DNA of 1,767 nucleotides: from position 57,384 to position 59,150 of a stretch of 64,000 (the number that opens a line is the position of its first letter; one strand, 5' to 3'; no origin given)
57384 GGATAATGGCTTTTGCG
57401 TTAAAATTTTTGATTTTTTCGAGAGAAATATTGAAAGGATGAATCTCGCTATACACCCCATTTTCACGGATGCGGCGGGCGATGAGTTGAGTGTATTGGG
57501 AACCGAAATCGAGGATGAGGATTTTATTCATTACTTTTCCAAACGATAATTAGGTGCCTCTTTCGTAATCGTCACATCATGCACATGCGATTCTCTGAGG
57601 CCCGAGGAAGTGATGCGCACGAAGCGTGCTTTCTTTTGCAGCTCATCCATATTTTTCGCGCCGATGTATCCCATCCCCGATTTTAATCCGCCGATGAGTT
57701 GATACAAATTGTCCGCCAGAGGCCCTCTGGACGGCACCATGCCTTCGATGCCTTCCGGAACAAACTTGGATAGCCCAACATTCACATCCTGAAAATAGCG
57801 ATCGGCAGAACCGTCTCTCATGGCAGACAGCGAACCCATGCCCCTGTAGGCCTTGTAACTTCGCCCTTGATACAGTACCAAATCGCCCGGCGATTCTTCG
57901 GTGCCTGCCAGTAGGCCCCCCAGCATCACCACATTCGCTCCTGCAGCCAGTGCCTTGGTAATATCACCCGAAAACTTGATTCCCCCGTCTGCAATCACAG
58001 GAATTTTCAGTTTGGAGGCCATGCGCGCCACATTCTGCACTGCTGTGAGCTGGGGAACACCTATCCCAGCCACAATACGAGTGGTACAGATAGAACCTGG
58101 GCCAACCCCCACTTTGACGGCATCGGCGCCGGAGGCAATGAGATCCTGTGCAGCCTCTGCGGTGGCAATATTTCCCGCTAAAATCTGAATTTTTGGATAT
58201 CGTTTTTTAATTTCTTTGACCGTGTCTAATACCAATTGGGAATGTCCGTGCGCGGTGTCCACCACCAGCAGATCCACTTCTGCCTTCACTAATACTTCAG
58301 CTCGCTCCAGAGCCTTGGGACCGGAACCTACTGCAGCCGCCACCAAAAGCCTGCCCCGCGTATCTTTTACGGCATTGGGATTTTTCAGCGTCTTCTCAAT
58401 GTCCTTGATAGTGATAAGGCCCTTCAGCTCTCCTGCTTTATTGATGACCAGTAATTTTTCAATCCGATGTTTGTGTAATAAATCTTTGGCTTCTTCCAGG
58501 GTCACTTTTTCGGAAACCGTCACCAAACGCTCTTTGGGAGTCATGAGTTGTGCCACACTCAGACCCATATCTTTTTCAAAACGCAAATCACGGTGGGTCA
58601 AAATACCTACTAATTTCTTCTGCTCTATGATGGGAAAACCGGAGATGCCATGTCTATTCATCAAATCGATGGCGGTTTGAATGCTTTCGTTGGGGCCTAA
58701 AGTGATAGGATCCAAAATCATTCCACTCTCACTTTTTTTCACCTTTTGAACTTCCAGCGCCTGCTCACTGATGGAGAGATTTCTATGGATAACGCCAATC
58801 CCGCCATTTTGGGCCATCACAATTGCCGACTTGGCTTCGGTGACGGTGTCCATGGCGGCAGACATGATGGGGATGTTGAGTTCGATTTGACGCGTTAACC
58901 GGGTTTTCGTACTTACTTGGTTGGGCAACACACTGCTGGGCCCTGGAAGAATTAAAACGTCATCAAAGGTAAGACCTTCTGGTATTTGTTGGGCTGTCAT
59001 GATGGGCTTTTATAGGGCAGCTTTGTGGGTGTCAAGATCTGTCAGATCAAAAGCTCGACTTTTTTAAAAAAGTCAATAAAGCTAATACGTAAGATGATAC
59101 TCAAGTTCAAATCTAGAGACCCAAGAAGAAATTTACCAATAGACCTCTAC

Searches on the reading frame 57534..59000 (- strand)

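Call 28: search_protein_families(library=pfam, proteins=[window:57534-59000:-], max_evalue=0.00001)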
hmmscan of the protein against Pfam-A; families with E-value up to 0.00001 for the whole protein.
window:57534-59000:- (489 aa): 5 families
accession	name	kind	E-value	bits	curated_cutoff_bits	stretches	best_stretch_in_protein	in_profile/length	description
PF00478.31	IMPDH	-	9e-163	541.6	25.6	1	9-474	1-345/345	IMP dehydrogenase / GMP reductase domain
PF00571.33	CBS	-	9.4e-24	83.9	24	2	94-140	5-52/57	CBS domain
PF03060.21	NMO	-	2.4e-10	40.8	28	1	259-371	124-232/331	Nitronate monooxygenase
PF01070.24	FMN_dh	-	1.2e-08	34.8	24.9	1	249-362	198-303/350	FMN-dependent dehydrogenase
PF00977.27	His_biosynth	-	6e-07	29.6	23.6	0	320-362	61-103/228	Histidine biosynthesis protein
